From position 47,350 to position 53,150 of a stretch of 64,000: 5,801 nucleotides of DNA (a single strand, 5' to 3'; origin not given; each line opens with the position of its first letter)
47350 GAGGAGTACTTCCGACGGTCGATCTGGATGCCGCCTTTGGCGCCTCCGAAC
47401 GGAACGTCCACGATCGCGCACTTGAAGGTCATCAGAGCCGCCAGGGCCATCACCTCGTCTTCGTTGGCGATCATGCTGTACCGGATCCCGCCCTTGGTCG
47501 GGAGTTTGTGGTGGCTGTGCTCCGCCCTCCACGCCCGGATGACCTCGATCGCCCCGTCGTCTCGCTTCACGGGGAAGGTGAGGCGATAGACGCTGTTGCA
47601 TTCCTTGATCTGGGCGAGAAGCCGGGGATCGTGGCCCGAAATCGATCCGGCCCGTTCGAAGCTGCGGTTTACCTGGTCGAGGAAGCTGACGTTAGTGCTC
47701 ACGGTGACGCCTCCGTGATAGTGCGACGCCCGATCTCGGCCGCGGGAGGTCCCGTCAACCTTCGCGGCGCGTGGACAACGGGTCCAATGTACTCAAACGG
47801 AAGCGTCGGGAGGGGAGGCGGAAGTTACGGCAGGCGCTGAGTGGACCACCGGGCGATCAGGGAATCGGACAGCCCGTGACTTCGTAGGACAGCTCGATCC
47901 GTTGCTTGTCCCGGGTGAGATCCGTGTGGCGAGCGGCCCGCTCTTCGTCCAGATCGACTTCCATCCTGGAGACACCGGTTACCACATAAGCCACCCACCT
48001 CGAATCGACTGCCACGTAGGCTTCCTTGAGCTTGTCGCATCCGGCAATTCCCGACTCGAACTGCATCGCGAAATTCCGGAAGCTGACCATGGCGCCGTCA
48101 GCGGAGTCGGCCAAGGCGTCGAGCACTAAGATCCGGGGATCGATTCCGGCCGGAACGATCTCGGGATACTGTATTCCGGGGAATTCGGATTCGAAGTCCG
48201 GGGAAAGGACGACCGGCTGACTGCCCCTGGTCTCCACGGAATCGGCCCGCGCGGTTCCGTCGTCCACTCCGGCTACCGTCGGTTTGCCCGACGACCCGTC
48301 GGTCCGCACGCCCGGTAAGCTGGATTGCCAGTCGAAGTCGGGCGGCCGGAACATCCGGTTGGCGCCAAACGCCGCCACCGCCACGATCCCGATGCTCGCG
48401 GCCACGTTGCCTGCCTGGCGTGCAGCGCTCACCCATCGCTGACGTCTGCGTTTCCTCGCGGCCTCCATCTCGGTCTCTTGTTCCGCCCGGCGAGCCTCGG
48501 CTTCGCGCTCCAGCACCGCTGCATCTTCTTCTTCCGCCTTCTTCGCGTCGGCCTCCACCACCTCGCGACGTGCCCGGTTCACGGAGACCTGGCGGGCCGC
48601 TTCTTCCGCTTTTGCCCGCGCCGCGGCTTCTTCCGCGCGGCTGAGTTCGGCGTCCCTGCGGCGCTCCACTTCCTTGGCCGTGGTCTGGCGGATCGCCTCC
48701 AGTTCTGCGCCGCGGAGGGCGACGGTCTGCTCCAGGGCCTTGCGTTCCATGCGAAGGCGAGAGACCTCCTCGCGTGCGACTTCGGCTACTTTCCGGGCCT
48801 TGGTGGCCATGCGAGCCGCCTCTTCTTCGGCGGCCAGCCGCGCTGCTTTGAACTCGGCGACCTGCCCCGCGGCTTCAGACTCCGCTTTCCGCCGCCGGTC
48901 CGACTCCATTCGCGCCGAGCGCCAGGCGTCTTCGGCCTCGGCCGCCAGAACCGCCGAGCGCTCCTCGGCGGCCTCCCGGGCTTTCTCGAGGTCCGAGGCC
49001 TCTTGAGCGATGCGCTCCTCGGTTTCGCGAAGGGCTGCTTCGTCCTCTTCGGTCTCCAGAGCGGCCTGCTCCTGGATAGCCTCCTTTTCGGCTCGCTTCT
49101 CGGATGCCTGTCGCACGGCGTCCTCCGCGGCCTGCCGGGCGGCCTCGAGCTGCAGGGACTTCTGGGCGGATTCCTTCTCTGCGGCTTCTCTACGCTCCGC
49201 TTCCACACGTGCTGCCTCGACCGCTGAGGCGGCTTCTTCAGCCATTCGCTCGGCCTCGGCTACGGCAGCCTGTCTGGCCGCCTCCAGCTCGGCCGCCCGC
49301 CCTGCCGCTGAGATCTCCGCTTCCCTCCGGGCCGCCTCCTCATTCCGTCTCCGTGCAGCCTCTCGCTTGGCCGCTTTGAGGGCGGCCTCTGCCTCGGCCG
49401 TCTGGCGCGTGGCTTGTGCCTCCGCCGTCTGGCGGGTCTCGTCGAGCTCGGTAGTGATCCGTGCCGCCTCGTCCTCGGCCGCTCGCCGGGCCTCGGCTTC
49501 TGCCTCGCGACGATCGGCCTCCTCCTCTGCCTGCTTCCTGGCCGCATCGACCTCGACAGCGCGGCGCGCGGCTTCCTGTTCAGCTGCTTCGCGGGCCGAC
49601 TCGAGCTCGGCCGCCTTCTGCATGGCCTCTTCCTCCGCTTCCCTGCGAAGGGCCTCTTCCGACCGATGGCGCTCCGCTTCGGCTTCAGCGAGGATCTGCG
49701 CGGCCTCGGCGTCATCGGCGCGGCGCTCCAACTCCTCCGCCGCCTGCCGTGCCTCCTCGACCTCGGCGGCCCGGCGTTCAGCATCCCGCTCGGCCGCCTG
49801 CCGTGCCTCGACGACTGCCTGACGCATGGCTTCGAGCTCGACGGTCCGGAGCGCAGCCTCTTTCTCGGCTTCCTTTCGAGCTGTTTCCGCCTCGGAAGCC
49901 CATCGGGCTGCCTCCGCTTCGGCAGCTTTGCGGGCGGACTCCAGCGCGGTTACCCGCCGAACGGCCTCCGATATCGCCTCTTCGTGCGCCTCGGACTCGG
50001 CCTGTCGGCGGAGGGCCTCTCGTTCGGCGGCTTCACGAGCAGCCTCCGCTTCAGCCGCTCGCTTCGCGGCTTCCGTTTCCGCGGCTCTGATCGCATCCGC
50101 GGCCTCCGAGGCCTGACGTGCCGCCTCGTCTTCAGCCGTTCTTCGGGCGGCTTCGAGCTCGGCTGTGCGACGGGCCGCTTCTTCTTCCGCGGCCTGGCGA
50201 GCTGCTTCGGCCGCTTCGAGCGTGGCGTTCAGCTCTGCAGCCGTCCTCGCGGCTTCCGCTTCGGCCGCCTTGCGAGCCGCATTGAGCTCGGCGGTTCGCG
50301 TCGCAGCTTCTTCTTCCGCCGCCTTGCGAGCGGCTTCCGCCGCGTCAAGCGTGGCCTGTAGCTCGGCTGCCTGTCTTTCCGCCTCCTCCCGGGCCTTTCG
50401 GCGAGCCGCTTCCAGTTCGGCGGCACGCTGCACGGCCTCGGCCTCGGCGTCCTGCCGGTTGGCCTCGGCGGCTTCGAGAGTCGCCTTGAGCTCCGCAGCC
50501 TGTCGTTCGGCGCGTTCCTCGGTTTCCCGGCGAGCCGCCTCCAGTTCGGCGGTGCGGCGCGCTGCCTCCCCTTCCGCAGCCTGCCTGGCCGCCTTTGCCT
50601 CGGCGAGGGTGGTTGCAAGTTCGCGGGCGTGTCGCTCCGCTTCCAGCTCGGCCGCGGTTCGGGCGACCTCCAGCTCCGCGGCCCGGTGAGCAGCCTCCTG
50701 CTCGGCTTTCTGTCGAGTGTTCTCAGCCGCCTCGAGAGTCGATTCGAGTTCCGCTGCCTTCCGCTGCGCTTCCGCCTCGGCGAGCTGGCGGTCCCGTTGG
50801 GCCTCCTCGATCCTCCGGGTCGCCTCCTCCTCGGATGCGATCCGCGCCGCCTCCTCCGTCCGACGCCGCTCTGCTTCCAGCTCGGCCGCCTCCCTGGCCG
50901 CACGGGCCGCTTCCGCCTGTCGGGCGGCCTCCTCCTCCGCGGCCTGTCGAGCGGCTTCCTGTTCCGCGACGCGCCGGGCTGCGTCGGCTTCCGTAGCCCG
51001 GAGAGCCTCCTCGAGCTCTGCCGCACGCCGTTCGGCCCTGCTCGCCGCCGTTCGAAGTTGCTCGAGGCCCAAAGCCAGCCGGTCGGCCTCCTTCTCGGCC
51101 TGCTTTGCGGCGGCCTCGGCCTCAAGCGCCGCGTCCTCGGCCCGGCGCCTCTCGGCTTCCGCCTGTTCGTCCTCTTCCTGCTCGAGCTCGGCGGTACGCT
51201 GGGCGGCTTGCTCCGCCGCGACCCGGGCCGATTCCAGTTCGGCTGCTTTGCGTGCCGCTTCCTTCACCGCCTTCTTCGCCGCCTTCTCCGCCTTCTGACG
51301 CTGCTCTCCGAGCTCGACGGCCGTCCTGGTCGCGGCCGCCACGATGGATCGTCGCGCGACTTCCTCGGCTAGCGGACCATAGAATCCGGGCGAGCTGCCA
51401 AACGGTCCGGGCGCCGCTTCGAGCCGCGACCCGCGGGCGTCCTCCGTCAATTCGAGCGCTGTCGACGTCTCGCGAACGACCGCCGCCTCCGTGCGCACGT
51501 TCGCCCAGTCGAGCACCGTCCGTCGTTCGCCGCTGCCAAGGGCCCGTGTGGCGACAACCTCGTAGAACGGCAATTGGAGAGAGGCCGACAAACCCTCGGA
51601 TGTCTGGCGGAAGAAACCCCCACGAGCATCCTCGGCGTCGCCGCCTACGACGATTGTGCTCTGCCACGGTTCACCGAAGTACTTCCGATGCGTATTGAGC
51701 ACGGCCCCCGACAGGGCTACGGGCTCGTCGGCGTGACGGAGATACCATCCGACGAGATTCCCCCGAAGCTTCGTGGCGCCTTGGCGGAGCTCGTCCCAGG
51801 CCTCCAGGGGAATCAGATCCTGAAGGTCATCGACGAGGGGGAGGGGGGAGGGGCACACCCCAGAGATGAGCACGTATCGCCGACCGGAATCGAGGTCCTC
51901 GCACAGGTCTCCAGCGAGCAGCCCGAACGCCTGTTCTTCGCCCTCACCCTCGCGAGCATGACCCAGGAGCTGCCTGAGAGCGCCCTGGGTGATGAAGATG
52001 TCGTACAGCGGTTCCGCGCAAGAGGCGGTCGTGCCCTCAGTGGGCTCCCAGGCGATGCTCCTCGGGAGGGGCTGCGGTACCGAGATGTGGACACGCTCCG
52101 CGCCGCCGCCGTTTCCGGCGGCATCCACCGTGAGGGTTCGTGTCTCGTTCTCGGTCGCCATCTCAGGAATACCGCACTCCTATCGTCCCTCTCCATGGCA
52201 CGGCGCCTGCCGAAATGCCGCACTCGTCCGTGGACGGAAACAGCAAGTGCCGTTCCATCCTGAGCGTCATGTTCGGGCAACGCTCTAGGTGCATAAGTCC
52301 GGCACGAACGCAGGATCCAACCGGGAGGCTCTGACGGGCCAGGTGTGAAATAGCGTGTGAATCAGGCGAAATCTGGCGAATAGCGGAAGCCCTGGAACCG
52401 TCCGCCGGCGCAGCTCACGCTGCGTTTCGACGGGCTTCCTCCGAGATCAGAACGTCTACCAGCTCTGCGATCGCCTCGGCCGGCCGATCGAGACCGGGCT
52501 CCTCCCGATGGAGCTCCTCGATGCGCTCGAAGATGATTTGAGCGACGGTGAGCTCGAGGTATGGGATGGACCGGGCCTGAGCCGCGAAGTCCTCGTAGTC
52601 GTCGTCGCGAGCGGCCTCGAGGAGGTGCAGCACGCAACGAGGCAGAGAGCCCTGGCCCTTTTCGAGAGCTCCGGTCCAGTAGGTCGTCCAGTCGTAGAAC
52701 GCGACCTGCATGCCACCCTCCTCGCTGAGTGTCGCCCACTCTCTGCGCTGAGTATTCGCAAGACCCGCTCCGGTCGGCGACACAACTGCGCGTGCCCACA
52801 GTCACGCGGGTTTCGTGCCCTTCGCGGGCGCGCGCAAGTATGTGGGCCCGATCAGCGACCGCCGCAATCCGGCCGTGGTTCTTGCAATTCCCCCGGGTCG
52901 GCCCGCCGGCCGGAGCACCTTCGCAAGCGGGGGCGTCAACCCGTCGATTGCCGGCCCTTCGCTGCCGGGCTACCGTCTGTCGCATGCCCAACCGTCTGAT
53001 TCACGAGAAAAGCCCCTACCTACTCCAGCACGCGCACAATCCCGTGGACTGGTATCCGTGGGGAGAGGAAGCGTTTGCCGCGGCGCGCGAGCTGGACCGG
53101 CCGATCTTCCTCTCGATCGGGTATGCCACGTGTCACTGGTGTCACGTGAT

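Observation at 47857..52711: Giant 1434-aa protein: degenerate MPN/JAMM-like head + ~850-aa AEAR-rich coiled-coil array + TM + C-terminal domain, with a small acidic partner gene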

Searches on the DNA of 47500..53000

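Call 84: search_rna_families(source=window, start=47500, end=53000, threshold=evalue, max_evalue=1)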
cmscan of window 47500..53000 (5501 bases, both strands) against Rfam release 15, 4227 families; matches with E-value up to 1: 2.
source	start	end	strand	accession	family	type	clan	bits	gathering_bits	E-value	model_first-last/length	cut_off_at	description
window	47846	47918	+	RF03782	mir-3661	Gene; miRNA;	-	23.4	77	0.23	1-84/84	no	mir-3661 microRNA precursor family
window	49870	49941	+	RF00386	Entero_5_CRE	Cis-reg;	-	22.3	46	0.12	1-90/90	no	Enterovirus 5' cloverleaf cis-acting replication element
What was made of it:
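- Tried and rejected: An Rfam scan of 47500..53000 gave only chance-level hits (call 84).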

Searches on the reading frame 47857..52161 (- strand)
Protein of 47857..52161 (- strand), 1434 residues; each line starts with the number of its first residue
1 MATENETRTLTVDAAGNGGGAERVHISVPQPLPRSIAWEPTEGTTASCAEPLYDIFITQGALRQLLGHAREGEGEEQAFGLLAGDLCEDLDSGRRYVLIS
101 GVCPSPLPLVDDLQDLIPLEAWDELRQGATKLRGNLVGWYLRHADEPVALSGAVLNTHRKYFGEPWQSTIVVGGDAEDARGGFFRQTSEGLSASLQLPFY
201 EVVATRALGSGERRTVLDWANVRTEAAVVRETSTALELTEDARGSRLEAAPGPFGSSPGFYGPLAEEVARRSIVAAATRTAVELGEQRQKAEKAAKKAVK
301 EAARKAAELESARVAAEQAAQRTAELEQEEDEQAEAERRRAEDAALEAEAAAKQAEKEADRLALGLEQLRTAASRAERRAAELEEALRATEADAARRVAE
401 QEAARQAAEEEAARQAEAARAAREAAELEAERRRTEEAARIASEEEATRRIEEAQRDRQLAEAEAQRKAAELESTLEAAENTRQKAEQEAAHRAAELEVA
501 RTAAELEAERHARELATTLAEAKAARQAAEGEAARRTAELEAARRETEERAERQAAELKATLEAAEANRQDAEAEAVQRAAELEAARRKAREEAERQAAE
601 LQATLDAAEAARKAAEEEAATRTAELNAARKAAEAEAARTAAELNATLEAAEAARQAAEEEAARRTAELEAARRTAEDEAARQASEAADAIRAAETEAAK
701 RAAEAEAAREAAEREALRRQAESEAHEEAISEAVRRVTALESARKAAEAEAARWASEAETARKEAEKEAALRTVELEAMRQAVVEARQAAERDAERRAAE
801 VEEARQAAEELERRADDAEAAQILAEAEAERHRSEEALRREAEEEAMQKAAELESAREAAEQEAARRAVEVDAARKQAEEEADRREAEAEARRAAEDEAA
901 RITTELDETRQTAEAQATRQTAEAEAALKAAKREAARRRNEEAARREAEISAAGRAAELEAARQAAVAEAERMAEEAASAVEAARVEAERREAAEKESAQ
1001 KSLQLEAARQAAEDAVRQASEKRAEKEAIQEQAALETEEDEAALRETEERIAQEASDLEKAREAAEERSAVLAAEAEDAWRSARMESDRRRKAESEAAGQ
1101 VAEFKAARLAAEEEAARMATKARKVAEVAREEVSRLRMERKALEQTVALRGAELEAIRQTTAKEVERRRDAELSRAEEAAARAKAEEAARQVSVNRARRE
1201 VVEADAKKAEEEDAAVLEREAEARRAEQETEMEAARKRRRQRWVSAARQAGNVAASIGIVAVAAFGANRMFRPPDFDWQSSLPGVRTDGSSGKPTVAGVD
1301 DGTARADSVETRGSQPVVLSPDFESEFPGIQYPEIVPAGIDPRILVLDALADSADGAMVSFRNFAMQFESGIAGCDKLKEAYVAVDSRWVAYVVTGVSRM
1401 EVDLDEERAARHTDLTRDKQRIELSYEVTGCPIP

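Call 5: search_protein_families(library=pfam, proteins=[window:47857-52161:-], max_evalue=0.1)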
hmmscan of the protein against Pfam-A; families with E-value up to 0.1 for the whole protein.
window:47857-52161:- (1434 aa): 0 families

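Call 6: search_protein_families(library=ncbifam, proteins=[window:47857-52161:-], max_evalue=0.1)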
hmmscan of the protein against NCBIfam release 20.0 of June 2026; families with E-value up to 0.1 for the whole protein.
window:47857-52161:- (1434 aa): 0 families

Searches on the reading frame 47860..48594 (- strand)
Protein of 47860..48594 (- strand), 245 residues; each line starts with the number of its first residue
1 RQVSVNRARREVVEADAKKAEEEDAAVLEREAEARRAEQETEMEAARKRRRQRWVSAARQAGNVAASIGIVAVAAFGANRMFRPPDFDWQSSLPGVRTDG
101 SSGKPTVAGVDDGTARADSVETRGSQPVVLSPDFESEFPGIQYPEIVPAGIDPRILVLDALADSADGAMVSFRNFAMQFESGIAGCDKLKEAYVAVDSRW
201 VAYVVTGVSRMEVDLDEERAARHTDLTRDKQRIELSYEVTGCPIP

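Call 7: search_protein_families(library=pfam, proteins=[window:47860-48594:-], max_evalue=10)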
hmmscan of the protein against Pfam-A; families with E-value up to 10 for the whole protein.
window:47860-48594:- (245 aa): 1 family
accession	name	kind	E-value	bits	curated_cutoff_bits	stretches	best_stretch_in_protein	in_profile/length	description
PF09885.14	DUF2112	-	0.044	14.1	25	1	136-191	51-104/143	Uncharacterized protein conserved in archaea (DUF2112)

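Call 17: find_homologous_proteins(query=window:47860-48594:-, max_evalue=0.001)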
Query window:47860-48594:- (245 aa): 10 proteins with E <= 0.001 among 3461 candidates.
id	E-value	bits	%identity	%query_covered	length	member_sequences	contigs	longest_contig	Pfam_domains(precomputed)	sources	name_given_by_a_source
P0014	1.3e-80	288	61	100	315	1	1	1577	-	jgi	jgi:hypothetical protein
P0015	2.3e-75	271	59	98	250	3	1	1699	-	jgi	jgi:hypothetical protein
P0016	8.8e-75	269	57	100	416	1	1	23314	-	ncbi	ncbi:hypothetical protein ACFL5T_01910, partial [Gemmatimonadota bacterium]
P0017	1.2e-73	266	56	100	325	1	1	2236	-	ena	-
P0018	9.0e-70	253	56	100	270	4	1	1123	-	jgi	jgi:hypothetical protein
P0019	1.2e-66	243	56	100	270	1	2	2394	-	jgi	jgi:hypothetical protein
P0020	1.0e-58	217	60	74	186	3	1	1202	-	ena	-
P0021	1.0e-51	194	55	71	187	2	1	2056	-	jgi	jgi:hypothetical protein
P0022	9.8e-50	187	65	55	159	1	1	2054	-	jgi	jgi:hypothetical protein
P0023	1.4e-49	187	67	51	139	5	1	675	-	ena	-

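Call 35: predict_structure(alignment_id=A3)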
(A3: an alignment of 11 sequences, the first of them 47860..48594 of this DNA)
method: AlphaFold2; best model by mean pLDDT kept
length: 245 residues; sequences in the alignment: 11
mean_pLDDT: 66.5   pTM: 0.40
mean pLDDT of the five models: 66.5, 66.3, 65.6, 64.1, 60.5
residues with pLDDT >= 90: 66; 70-90: 72; 50-70: 23; < 50: 84
segments of 3 or more residues with pLDDT < 50: 61-129, 131-144
pLDDT, mean of each block of 10 residues (from residue 1): 64 75 76 76 75 61 43 42 35 32 31 33 41 42 50 80 93 94 92 94 86 84 95 92 84
secondary structure, 60 per line:
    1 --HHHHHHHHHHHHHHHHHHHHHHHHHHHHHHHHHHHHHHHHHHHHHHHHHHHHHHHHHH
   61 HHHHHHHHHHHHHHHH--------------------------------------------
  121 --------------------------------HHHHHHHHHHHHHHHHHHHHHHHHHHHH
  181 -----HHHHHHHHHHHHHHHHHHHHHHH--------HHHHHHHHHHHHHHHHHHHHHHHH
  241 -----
elements in order: H3-76 H153-180 H186-208 H217-240
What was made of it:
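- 48349..48417 (-): Single transmembrane helix (residues 1249-1271), N-terminal side cytoplasmic. AF2 shows a helix continuous with the end of the stalk (call 35).
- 48145..48348 (-): Poorly conserved spacer after the TM helix (residues 1272-1339), inferred periplasmic. AF2 pLDDT is below 50 (call 35).
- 47860..48144 (-): C-terminal three-helix bundle (residues 1340-1434) with invariant Cys1375 and Cys1431, ending ...TGCPIP. AF2 pLDDT is about 80-95 with helices at 1342-1369, 1375-1397 and 1406-1429 (call 35).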

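Call 64: search_protein_families(library=padloc, proteins=[window:47860-48594:-], max_evalue=1)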
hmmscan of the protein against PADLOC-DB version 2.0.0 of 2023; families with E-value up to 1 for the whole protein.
window:47860-48594:- (245 aa): 0 families
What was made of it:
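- On Known anti-phage defence systems (PADLOC): No hit for the head, the C-terminus or the small protein at E of 1 or better (call 64).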

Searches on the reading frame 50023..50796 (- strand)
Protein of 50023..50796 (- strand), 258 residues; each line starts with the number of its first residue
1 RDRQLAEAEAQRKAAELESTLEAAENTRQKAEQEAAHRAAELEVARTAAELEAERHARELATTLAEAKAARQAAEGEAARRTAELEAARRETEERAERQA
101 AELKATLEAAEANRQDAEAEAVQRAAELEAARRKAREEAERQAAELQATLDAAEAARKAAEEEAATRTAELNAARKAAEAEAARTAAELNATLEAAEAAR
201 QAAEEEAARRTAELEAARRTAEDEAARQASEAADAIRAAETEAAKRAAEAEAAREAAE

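Call 77: search_solved_structures(query=window:50023-50796:-, max_evalue=1)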
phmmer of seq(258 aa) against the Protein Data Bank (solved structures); distinct sequences matched with E-value up to 1: 0.

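Call 78: search_protein_families(library=pfam, proteins=[window:50023-50796:-], max_evalue=0.01)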
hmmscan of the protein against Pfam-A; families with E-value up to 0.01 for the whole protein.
seq(258 aa): 0 families
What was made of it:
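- Closest known: Bacterial coiled-coil-rich scaffold proteins: PodJ. Different: No sequence similarity was found: Pfam and PDB searches with the stalk gave nothing (calls 77, 78).
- Tried and rejected: Pfam and PDB searches with a 258-aa stalk segment gave nothing (calls 77, 78).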
